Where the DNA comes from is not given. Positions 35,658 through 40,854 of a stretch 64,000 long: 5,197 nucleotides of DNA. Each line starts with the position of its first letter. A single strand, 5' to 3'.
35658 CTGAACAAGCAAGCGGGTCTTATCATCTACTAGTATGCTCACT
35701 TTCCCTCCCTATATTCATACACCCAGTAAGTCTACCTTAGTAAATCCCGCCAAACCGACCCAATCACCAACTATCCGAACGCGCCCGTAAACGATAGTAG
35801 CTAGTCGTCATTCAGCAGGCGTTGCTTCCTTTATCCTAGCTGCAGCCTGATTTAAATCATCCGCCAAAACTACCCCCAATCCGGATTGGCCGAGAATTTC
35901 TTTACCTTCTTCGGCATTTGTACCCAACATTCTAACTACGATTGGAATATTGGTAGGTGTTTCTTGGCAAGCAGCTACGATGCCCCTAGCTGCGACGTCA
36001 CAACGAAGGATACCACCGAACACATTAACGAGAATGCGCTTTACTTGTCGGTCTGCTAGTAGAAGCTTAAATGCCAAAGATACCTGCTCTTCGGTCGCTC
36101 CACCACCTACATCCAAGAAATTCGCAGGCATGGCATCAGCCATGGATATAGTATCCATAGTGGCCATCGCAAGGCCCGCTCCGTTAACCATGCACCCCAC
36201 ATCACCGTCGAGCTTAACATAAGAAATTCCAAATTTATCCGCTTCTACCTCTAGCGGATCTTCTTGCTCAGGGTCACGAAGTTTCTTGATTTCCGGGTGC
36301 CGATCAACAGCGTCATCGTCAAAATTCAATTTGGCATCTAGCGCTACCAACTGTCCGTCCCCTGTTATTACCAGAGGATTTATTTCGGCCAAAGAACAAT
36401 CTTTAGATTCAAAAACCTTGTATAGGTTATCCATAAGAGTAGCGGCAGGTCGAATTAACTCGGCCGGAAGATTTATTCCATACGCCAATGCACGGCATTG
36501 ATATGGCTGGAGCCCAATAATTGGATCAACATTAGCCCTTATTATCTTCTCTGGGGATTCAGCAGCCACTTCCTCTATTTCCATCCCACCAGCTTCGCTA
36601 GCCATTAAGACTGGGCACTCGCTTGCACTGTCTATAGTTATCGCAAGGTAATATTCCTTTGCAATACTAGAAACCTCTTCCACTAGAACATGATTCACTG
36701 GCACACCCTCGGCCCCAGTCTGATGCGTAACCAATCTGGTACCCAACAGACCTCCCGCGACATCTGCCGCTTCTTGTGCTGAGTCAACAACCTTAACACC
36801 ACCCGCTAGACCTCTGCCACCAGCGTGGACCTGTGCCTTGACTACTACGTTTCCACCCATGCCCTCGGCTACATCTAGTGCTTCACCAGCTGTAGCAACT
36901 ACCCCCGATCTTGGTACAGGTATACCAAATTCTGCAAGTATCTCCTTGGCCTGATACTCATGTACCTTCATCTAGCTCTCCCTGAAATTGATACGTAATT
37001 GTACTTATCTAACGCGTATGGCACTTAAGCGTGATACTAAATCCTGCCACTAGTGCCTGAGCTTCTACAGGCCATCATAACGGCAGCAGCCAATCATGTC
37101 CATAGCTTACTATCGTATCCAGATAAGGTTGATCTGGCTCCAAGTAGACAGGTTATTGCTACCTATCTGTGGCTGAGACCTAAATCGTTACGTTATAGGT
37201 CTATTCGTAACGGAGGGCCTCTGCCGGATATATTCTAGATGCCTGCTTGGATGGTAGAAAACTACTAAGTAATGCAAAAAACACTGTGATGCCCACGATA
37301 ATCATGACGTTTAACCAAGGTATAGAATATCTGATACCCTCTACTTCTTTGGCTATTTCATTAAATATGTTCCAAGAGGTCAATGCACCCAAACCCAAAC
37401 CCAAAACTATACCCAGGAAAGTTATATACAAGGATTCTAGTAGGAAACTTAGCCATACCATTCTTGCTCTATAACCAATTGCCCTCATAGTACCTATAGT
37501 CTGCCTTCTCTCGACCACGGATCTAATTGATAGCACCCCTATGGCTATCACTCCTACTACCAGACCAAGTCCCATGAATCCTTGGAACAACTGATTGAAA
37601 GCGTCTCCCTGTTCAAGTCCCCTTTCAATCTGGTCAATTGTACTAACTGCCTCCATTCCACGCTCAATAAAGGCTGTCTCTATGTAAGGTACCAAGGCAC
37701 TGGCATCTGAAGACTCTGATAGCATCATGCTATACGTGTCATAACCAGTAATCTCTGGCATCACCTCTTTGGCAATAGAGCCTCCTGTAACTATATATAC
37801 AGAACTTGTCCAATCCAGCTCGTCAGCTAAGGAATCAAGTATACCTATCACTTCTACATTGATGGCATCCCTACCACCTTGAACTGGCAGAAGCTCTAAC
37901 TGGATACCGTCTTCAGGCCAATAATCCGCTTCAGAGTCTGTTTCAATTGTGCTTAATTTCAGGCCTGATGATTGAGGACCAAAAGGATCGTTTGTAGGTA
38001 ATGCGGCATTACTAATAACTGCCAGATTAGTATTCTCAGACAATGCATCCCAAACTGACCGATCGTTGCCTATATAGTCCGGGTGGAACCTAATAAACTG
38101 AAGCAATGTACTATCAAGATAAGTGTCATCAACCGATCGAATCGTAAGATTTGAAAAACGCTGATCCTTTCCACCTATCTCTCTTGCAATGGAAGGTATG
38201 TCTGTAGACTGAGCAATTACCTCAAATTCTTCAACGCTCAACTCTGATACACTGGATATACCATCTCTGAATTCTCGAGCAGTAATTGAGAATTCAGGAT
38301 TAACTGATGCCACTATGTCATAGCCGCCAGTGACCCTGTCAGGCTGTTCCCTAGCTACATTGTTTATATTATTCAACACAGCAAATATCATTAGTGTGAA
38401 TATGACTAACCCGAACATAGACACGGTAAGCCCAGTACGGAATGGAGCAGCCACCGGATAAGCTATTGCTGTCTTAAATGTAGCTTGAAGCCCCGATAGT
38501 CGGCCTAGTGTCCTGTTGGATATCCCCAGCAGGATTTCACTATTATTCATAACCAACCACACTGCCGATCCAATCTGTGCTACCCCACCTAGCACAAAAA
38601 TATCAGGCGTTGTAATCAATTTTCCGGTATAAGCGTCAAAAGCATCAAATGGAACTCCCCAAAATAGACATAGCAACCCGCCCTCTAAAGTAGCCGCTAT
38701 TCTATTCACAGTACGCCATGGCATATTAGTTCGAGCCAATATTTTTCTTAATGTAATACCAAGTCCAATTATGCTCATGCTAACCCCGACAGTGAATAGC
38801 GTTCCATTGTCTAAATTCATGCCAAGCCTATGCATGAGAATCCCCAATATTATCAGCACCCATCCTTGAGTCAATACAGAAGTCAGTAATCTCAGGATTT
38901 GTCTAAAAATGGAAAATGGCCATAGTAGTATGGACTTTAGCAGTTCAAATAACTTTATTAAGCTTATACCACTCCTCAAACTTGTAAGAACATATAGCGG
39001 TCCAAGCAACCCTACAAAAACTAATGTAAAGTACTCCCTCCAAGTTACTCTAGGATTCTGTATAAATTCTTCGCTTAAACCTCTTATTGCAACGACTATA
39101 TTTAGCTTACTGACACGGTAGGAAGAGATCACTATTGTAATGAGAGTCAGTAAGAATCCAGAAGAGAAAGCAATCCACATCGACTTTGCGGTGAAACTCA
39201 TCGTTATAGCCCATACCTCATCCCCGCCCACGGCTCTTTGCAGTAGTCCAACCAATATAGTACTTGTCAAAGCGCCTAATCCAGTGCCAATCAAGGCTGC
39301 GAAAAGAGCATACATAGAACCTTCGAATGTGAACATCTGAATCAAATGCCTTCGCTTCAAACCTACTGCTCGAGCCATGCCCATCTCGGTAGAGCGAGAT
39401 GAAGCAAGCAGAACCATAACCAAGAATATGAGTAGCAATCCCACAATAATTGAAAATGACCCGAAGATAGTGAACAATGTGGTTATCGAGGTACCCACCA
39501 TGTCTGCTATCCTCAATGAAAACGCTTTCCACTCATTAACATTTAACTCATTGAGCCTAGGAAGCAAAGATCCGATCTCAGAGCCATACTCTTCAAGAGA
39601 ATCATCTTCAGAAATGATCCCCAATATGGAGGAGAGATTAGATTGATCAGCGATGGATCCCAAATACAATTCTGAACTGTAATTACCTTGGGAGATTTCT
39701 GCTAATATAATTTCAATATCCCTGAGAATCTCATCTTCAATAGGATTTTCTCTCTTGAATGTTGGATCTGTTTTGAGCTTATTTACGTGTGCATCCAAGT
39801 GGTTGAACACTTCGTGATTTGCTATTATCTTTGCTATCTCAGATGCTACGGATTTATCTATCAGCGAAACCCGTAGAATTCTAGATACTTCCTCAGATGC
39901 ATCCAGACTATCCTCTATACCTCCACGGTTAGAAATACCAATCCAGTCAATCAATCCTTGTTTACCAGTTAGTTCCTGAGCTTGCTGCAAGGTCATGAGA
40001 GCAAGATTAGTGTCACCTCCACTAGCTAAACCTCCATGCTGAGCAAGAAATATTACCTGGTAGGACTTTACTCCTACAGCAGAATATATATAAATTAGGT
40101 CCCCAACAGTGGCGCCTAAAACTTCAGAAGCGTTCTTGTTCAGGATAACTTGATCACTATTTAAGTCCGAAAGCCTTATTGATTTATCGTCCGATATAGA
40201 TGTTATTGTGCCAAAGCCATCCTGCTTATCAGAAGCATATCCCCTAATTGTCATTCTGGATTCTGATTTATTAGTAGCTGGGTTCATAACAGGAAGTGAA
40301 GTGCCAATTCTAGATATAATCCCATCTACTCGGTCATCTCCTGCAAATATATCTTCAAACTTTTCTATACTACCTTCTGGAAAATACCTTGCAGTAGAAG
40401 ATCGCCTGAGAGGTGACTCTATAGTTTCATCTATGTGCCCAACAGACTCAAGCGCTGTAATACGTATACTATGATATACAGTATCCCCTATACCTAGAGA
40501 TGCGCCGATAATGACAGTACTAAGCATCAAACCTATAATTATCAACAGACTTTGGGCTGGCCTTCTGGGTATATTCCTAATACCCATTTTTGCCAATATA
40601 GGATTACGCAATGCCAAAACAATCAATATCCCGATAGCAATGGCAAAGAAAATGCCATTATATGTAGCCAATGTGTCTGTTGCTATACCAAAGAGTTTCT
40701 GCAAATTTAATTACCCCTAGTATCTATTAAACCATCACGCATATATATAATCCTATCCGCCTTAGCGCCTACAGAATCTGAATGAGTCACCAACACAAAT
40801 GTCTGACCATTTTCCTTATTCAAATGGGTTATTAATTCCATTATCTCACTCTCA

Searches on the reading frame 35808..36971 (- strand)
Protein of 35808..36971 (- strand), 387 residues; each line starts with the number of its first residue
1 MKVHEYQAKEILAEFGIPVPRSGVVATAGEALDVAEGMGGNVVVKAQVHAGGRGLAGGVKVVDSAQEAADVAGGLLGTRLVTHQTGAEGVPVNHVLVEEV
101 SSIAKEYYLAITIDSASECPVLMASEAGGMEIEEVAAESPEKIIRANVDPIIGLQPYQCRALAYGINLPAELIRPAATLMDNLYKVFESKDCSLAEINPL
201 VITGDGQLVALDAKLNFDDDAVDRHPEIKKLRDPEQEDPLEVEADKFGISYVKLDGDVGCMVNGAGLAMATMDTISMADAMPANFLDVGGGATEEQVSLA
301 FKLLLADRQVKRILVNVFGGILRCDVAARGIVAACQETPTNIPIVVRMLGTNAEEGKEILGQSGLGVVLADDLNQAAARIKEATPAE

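Call 13: search_protein_families(library=pfam, proteins=[window:35808-36971:-])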
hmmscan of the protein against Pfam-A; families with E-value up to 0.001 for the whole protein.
window:35808-36971:- (387 aa): 5 families
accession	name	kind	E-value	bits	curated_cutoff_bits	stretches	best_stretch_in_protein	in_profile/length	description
PF08442.15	ATP-grasp_2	-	5.6e-74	248.6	29.5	1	2-202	1-202/202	ATP-grasp domain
PF00549.24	Ligase_CoA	-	1.1e-28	100.4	24.5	1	261-378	1-125/128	CoA-ligase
PF24948.1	Citrate_synth_N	-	1.3e-11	44.8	83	1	41-221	53-224/232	ATP-citrate synthase ATP-grasp domain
PF13549.11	ATP-grasp_5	-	1.4e-10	41.4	27.6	1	4-132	11-135/221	ATP-grasp domain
PF02786.22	CPSase_L_D2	-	0.00056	19.9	19.8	0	7-72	4-67/211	Carbamoyl-phosphate synthase L chain, ATP binding domain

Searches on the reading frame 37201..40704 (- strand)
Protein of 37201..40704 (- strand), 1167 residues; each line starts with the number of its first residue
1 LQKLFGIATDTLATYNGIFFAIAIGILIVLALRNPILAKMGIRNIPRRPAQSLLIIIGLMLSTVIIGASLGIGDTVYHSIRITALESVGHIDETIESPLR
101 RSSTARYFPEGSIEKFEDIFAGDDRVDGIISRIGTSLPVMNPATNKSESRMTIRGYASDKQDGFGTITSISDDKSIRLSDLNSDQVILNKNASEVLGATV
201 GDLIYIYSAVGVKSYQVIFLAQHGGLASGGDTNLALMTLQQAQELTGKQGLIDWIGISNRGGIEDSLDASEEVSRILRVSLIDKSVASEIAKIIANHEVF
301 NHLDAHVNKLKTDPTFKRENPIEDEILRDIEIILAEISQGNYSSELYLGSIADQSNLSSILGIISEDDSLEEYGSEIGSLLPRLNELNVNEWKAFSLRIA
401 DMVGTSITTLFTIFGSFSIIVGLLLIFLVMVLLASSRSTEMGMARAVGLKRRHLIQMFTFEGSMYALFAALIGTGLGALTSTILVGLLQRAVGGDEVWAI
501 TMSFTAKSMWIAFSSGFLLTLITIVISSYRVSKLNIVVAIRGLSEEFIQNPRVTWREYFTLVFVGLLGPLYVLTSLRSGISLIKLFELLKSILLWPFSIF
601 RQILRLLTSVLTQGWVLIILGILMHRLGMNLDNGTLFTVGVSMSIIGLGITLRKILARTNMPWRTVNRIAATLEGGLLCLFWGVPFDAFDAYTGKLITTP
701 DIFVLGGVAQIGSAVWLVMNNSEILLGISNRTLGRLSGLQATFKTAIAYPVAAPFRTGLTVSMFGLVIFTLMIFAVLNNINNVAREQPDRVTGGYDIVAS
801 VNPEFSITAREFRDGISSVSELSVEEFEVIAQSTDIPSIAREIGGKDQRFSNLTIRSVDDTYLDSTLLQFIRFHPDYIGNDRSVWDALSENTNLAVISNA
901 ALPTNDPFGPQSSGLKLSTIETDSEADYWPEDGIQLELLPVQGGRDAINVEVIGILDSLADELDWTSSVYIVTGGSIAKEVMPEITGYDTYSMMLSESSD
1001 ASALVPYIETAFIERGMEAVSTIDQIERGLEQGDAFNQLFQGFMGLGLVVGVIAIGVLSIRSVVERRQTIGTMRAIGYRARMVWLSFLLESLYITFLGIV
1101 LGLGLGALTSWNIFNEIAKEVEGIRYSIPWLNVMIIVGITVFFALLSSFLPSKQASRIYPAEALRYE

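Call 24: search_protein_families(library=pfam, proteins=[window:37201-40704:-], max_evalue=0.00001)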
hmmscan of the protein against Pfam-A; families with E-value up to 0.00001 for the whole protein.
window:37201-40704:- (1167 aa): 1 family
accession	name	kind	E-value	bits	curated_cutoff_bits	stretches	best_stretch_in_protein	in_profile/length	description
PF02687.27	FtsX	-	3.6e-31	108.2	25.5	2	1043-1160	3-120/120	FtsX-like permease C-terminal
